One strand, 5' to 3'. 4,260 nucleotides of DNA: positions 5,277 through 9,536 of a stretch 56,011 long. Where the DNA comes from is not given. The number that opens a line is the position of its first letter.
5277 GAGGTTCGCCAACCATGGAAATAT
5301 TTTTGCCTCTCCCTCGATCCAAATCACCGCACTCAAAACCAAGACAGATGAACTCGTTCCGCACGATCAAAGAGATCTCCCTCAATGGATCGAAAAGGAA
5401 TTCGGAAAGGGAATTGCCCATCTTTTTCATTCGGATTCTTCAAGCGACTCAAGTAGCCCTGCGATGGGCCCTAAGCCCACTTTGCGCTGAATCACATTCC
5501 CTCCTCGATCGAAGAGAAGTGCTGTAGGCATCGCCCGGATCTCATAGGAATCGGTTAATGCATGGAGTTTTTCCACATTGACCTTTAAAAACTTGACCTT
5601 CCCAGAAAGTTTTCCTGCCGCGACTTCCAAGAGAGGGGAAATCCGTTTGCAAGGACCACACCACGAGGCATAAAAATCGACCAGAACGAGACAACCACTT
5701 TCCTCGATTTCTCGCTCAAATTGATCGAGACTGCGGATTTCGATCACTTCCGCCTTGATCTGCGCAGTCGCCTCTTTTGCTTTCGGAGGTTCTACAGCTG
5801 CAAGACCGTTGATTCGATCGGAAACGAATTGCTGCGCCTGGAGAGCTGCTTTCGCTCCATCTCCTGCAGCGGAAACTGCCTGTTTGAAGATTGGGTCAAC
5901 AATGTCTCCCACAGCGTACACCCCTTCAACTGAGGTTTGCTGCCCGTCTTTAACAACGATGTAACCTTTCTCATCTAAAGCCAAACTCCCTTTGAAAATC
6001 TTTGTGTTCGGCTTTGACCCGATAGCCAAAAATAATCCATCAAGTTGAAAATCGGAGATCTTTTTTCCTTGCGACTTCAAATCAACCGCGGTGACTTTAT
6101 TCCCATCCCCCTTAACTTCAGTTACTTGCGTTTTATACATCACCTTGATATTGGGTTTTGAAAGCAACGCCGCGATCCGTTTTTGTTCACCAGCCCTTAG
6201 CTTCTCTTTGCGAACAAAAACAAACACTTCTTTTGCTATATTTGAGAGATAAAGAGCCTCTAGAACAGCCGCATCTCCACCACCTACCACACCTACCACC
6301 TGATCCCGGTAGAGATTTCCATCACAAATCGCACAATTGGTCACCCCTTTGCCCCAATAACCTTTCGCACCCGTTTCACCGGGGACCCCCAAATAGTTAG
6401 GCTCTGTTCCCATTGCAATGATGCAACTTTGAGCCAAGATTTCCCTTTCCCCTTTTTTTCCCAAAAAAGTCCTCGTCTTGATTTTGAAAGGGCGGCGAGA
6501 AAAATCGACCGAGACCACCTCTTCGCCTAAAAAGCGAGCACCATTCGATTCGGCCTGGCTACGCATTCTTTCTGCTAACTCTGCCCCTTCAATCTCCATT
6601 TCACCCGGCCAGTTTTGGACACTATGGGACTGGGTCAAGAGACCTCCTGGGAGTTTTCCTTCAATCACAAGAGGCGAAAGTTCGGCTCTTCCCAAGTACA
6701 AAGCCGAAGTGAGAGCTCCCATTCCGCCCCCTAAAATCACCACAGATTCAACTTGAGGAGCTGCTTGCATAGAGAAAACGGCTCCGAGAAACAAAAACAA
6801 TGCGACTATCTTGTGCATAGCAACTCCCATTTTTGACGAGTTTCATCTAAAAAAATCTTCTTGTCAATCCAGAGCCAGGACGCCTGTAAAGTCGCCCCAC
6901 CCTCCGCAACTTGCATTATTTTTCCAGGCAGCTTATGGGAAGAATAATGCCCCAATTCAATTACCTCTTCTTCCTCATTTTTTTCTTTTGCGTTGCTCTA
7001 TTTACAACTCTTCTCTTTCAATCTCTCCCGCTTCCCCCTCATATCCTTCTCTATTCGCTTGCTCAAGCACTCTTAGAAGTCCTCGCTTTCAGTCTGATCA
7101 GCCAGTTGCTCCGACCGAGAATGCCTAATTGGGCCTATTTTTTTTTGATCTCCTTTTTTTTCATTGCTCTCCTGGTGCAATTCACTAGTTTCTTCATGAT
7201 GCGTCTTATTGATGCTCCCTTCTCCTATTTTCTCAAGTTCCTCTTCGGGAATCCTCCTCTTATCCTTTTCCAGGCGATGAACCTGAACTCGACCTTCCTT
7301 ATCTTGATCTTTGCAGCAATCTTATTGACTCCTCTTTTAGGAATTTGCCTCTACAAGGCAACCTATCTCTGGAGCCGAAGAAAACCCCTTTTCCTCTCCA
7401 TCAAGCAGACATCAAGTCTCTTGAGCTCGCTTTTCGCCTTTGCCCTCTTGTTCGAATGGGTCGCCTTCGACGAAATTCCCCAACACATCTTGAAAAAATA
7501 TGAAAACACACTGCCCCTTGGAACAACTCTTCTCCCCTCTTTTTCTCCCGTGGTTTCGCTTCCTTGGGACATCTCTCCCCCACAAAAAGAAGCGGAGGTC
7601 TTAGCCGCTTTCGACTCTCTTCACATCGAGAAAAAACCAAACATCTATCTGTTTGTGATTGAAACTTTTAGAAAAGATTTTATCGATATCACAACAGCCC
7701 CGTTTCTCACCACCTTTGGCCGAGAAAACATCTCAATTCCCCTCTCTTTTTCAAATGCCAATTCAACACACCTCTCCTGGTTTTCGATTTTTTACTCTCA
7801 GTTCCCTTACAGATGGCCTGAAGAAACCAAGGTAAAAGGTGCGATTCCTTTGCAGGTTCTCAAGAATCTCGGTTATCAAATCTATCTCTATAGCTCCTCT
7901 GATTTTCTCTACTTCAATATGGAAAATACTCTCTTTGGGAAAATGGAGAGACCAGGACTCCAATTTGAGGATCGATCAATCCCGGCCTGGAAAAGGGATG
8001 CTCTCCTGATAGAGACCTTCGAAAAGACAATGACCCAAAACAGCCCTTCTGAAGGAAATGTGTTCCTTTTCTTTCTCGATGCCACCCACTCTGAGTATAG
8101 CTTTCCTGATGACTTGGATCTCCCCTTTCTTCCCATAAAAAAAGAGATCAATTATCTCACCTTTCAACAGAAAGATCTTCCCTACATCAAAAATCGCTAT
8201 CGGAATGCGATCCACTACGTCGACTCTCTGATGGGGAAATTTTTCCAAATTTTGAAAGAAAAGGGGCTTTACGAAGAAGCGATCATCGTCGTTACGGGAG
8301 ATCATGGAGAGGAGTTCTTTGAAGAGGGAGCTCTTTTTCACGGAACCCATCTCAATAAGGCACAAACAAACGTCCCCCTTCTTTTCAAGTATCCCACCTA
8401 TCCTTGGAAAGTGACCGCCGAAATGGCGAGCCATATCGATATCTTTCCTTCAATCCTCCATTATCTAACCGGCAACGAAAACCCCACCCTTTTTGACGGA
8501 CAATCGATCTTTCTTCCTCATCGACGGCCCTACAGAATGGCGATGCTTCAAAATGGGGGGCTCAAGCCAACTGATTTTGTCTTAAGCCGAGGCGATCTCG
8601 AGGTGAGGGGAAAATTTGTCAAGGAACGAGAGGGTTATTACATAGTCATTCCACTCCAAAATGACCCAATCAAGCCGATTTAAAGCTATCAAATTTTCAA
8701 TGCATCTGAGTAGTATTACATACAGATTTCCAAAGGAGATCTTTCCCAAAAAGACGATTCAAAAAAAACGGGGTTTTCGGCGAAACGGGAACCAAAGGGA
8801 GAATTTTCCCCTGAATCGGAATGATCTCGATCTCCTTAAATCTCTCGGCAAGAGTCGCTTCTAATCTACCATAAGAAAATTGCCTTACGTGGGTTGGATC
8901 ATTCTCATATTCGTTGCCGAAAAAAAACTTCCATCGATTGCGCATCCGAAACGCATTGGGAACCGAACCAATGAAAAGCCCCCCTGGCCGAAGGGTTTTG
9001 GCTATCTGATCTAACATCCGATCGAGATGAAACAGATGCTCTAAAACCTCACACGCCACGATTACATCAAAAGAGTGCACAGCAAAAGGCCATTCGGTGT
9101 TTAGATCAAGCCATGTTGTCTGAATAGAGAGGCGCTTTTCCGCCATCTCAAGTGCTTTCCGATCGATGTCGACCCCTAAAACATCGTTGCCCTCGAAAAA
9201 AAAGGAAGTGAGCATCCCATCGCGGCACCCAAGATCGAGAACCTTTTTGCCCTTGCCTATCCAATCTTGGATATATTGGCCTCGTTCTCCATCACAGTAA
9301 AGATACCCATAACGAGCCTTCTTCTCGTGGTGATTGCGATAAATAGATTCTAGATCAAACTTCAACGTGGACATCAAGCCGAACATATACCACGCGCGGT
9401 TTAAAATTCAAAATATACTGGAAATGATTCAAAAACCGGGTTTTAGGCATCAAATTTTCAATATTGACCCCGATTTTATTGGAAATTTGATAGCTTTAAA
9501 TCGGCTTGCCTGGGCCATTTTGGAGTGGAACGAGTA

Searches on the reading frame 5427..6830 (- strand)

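Call 39: search_protein_families(library=pfam, max_evalue=0.00001, proteins=[window:5427-6830:-])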
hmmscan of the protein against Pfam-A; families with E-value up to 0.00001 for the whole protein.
window:5427-6830:- (467 aa): 5 families
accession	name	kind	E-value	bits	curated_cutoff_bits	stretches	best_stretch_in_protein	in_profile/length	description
PF07992.20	Pyr_redox_2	-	2.2e-45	155.8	26.1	1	29-325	2-291/291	Pyridine nucleotide-disulphide oxidoreductase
PF00085.26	Thioredoxin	-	4.3e-23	81.7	23.5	1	368-457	7-95/103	Thioredoxin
PF13738.12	Pyr_redox_3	-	4.2e-17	62.8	30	1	78-308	76-305/305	Pyridine nucleotide-disulphide oxidoreductase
PF00070.33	Pyr_redox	-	3.9e-12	47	22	1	179-252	2-80/82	Pyridine nucleotide-disulphide oxidoreductase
PF13905.12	Thioredoxin_8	-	7.3e-06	26.7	27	0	381-419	3-43/94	Thioredoxin-like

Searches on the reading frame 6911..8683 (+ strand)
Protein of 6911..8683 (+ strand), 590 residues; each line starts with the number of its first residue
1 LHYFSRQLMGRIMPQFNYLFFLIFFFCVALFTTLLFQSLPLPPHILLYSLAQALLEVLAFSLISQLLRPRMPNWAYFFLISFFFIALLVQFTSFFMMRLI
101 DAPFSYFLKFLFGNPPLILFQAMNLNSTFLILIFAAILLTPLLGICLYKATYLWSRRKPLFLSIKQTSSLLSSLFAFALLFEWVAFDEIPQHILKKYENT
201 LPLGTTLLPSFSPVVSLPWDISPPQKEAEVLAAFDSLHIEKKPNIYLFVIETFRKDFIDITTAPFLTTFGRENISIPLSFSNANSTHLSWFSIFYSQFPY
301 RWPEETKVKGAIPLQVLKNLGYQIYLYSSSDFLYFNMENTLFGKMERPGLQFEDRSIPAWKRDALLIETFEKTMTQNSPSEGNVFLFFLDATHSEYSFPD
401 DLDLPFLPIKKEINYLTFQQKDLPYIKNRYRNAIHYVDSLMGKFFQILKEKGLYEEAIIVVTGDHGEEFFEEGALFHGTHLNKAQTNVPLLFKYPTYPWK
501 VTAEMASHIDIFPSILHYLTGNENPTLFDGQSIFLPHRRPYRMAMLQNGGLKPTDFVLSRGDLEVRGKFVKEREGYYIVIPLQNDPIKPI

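Call 39: search_protein_families(library=pfam, max_evalue=0.00001, proteins=[window:6911-8683:+])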
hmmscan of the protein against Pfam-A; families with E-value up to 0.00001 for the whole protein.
window:6911-8683:+ (590 aa): 1 family
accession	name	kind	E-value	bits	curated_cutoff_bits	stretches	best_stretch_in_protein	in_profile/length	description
PF00884.28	Sulfatase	-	5e-24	85.6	25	1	243-519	1-299/301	Sulfatase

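Call 63: search_solved_structures(query=window:6911-8683:+, max_evalue=0.001)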
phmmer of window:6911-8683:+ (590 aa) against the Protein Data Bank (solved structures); distinct sequences matched with E-value up to 0.001: 30.
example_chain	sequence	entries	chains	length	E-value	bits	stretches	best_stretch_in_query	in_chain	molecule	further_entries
5i5h_A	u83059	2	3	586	1.3e-10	43.8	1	427-552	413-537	Inner membrane protein YejM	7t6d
6xlp_A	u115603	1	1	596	1.4e-10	43.7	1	427-552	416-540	LPS binding protein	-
6vat_A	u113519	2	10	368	2.9e-09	39.3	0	427-540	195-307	Periplasmic domain of the cardiolipin transporter protein YejM/PbgA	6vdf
7oz8_AAA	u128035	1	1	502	1.4e-08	37.1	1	411-534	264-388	Choline-sulfatase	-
6vc7_A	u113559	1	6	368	2.2e-08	36.4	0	427-540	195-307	Periplasmic domain of the cardiolipin transporter protein YejM/PbgA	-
2w8s_A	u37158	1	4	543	3.7e-08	35.7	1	417-534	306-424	PHOSPHONATE MONOESTER HYDROLASE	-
5i5d_A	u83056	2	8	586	9.1e-08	34.4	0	427-540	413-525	Inner membrane protein YejM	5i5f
6v8q_A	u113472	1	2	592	9.6e-08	34.3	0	427-540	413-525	Inner membrane protein YejM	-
4upk_A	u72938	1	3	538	1.3e-07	33.9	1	430-533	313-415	PHOSPHONATE MONOESTER HYDROLASE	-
7sno_A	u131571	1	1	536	1.7e-07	33.5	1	415-533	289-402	Arylsulfatase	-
7snj_A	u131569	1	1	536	1.7e-07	33.5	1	415-533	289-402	Arylsulfatase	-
2vqr_A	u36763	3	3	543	3.3e-07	32.5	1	417-540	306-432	PUTATIVE SULFATASE | Multifunctional alkaline phosphatase superfamily protein pRL90232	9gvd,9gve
6hhm_A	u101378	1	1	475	1.3e-06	30.6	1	428-540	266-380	Arylsulfatase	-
2w8d_A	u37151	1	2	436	1.3e-06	30.5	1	428-539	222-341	PROCESSED GLYCEROL PHOSPHATE LIPOTEICHOIC ACID SYNTHASE 2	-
6pt6_B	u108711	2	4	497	2.7e-06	29.5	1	428-520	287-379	exo-2S-iota carrageenan S1 sulfatase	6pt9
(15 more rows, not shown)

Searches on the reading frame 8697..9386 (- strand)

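Call 39: search_protein_families(library=pfam, max_evalue=0.00001, proteins=[window:8697-9386:-])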
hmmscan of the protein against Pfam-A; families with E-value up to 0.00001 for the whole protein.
window:8697-9386:- (229 aa): 7 families
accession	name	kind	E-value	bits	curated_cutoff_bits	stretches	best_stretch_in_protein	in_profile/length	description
PF13489.12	Methyltransf_23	-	4.5e-17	62.7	27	1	38-176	15-151/164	Methyltransferase domain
PF08242.18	Methyltransf_12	-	3.7e-16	60.1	30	1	50-138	1-98/98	Methyltransferase domain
PF08241.18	Methyltransf_11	-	1.2e-15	58.4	21.2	1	50-139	1-94/95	Methyltransferase domain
PF13649.12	Methyltransf_25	-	2.7e-14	54.1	27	1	49-136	1-97/97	Methyltransferase domain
PF13847.12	Methyltransf_31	-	2.7e-12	47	27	1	44-144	2-113/145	Methyltransferase domain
PF07021.18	MetW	-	1.1e-09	38.6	21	1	37-155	5-122/193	Methionine biosynthesis protein MetW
PF06325.19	PrmA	-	1.5e-07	31.6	22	1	39-141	155-259/296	Ribosomal protein L11 methyltransferase (PrmA)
